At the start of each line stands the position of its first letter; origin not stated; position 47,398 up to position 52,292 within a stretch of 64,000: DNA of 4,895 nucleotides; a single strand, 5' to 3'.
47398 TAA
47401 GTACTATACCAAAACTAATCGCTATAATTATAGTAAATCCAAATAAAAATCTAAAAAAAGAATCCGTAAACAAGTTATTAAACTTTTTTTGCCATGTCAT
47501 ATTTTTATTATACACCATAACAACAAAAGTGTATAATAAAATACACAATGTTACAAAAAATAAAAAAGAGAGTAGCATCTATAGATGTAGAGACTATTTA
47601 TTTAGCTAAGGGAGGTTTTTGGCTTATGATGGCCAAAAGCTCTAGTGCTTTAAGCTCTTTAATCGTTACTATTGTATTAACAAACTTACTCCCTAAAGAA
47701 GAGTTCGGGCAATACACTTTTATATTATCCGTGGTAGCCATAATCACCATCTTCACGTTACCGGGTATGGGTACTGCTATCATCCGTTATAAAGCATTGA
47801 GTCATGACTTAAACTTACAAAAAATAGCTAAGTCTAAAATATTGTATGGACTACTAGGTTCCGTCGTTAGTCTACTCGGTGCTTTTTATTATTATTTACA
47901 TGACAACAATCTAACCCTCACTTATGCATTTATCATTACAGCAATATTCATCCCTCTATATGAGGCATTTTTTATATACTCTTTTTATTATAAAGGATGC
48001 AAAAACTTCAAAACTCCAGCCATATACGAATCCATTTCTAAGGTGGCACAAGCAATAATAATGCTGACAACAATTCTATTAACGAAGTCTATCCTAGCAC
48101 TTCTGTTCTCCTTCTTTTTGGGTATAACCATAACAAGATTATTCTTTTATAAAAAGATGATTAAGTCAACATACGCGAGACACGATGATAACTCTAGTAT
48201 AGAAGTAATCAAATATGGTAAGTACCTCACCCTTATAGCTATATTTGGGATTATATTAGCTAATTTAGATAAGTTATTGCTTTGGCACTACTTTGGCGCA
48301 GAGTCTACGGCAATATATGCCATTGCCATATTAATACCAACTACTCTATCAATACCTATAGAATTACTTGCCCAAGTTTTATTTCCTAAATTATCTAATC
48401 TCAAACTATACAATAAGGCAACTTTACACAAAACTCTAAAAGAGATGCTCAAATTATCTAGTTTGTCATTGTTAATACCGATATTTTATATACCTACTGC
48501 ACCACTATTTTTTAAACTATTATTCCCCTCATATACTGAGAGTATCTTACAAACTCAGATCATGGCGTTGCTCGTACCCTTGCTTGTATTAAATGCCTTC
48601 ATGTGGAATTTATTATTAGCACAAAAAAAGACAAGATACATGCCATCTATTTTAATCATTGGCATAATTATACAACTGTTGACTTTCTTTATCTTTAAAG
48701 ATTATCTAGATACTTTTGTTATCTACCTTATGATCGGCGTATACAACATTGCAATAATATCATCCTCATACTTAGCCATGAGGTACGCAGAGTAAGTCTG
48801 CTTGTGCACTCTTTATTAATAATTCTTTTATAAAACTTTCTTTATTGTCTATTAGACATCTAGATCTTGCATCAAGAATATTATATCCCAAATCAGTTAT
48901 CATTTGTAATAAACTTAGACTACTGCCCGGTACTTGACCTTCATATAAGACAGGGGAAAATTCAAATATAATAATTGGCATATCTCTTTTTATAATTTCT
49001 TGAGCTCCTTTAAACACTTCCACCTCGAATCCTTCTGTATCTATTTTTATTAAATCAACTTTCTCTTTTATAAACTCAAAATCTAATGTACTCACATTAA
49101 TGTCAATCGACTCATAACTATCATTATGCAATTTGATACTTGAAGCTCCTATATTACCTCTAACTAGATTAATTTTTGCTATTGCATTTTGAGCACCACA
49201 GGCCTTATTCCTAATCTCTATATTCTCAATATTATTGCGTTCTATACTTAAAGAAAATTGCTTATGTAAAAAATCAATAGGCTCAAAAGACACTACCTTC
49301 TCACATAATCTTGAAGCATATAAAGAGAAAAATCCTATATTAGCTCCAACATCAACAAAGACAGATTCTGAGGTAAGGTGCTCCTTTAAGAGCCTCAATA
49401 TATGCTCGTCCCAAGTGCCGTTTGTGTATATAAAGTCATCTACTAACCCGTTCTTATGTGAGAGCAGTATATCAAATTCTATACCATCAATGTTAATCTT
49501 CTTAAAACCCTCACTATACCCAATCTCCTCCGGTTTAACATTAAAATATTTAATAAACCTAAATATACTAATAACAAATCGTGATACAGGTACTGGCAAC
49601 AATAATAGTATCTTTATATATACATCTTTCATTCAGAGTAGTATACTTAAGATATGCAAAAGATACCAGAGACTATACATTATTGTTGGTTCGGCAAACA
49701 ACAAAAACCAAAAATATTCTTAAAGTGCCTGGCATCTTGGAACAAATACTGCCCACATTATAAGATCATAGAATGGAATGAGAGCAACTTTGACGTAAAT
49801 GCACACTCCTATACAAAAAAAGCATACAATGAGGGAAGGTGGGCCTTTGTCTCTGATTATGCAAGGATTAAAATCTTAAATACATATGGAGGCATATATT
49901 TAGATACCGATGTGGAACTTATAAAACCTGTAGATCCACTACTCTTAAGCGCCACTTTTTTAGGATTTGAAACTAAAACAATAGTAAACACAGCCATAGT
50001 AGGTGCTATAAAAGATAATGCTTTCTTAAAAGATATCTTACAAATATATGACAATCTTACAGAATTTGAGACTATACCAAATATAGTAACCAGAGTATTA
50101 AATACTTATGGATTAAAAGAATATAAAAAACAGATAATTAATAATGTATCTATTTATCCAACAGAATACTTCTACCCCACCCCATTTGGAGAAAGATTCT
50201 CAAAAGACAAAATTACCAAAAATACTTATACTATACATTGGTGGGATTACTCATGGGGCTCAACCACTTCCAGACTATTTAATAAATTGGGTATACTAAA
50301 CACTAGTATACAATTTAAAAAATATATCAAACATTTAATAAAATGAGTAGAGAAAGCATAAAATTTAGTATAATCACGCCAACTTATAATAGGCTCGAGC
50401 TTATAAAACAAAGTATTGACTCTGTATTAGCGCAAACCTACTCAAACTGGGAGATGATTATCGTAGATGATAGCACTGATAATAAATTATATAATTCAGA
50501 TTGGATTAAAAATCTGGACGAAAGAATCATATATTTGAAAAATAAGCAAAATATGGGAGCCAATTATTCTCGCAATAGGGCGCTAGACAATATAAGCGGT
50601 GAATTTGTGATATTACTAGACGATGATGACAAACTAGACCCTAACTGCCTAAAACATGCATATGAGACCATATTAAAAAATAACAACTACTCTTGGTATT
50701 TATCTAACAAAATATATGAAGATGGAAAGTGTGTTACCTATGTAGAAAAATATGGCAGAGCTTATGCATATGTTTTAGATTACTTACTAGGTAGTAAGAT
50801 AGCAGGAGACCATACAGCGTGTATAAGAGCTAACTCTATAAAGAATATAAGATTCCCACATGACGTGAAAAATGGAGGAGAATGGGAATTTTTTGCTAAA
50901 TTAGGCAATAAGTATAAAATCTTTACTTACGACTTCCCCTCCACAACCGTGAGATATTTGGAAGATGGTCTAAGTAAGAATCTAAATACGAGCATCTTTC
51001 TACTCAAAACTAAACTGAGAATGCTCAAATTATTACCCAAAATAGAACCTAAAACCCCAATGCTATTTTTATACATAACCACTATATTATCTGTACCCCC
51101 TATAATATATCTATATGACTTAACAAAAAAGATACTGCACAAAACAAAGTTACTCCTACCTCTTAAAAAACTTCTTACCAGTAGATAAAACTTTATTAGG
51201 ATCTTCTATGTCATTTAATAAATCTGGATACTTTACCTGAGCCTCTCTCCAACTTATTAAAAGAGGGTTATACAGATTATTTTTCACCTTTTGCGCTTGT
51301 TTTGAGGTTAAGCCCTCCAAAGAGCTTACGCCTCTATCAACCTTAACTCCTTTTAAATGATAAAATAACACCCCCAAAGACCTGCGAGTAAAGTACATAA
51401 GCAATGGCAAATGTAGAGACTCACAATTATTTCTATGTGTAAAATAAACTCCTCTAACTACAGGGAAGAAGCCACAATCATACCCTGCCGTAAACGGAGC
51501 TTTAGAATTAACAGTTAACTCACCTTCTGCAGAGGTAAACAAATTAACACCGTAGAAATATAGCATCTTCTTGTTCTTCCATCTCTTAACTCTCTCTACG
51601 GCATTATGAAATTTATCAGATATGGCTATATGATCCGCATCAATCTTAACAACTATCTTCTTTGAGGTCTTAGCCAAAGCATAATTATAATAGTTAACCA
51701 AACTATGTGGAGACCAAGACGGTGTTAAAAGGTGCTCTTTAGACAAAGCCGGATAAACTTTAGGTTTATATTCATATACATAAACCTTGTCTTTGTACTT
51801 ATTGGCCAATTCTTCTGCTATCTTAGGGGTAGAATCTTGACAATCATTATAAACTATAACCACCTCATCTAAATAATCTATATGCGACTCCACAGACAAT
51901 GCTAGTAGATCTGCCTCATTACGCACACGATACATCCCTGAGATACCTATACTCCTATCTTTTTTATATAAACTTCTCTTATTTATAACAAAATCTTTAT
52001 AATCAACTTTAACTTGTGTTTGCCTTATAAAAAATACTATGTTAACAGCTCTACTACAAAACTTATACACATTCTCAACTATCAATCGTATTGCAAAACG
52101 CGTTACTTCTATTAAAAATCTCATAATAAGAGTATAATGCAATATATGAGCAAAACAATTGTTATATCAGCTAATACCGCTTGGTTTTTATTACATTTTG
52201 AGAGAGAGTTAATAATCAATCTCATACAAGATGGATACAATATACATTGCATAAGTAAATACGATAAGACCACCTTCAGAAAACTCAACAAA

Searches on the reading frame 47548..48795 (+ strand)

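Call 46: search_protein_families(library=pfam, proteins=[window:47548-48795:+], max_evalue=0.00001)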
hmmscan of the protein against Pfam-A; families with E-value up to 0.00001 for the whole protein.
window:47548-48795:+ (415 aa): 2 families
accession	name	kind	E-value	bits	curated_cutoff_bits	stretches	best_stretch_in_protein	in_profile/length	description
PF01943.22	Polysacc_synt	-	7e-22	78.6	28.2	1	19-285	1-273/274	Polysaccharide biosynthesis protein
PF13440.11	Polysacc_synt_3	-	1.9e-16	60.6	23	1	43-325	1-283/293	Polysaccharide biosynthesis protein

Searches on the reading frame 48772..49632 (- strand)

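Call 46: search_protein_families(library=pfam, proteins=[window:48772-49632:-], max_evalue=0.00001)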
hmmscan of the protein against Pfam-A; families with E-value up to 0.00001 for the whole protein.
window:48772-49632:- (286 aa): 1 family
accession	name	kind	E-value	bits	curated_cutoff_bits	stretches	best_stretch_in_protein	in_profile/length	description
PF05050.19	Methyltransf_21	-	5.7e-19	69.3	22.7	1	94-251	1-172/173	Methyltransferase FkbM domain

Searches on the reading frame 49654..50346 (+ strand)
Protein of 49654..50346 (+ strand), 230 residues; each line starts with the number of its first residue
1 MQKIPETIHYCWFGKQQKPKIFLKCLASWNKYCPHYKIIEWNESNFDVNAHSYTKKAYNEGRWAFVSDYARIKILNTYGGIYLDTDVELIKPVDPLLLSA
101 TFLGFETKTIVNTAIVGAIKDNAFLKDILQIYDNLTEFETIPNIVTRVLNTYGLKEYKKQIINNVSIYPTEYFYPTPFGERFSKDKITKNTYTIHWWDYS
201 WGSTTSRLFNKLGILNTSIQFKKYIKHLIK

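Call 46: search_protein_families(library=pfam, proteins=[window:49654-50346:+], max_evalue=0.00001)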
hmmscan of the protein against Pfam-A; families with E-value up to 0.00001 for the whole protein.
window:49654-50346:+ (230 aa): 2 families
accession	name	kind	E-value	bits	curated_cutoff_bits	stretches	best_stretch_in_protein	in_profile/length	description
PF04488.21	Gly_transf_sug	-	1e-15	58.7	23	1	22-102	4-92/93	Glycosyltransferase sugar-binding region containing DXD motif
PF05704.18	Caps_synth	-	2.1e-11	44.2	24.5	1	5-109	47-156/278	Capsular polysaccharide synthesis protein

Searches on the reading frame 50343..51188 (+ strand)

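Call 46: search_protein_families(library=pfam, proteins=[window:50343-51188:+], max_evalue=0.00001)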
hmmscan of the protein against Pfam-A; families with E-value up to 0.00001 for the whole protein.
window:50343-51188:+ (281 aa): 2 families
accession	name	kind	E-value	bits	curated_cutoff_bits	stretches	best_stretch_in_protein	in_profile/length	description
PF00535.33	Glycos_transf_2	-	6.9e-27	94.9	23.3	1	9-116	1-109/168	Glycosyl transferase family 2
PF13641.12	Glyco_tranf_2_3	-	1.2e-06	29.1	27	1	8-109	3-110/230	Glycosyltransferase like family 2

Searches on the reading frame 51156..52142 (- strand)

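Call 46: search_protein_families(library=pfam, proteins=[window:51156-52142:-], max_evalue=0.00001)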
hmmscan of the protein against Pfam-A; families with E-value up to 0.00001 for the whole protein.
window:51156-52142:- (328 aa): 2 families
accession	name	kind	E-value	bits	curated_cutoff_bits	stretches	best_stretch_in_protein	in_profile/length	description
PF06306.17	CgtA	-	1.7e-07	31.5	21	1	70-182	92-197/347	Beta-1,4-N-acetylgalactosaminyltransferase (CgtA)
PF00535.33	Glycos_transf_2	-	4.8e-06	27.1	23.3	0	74-122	7-58/168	Glycosyl transferase family 2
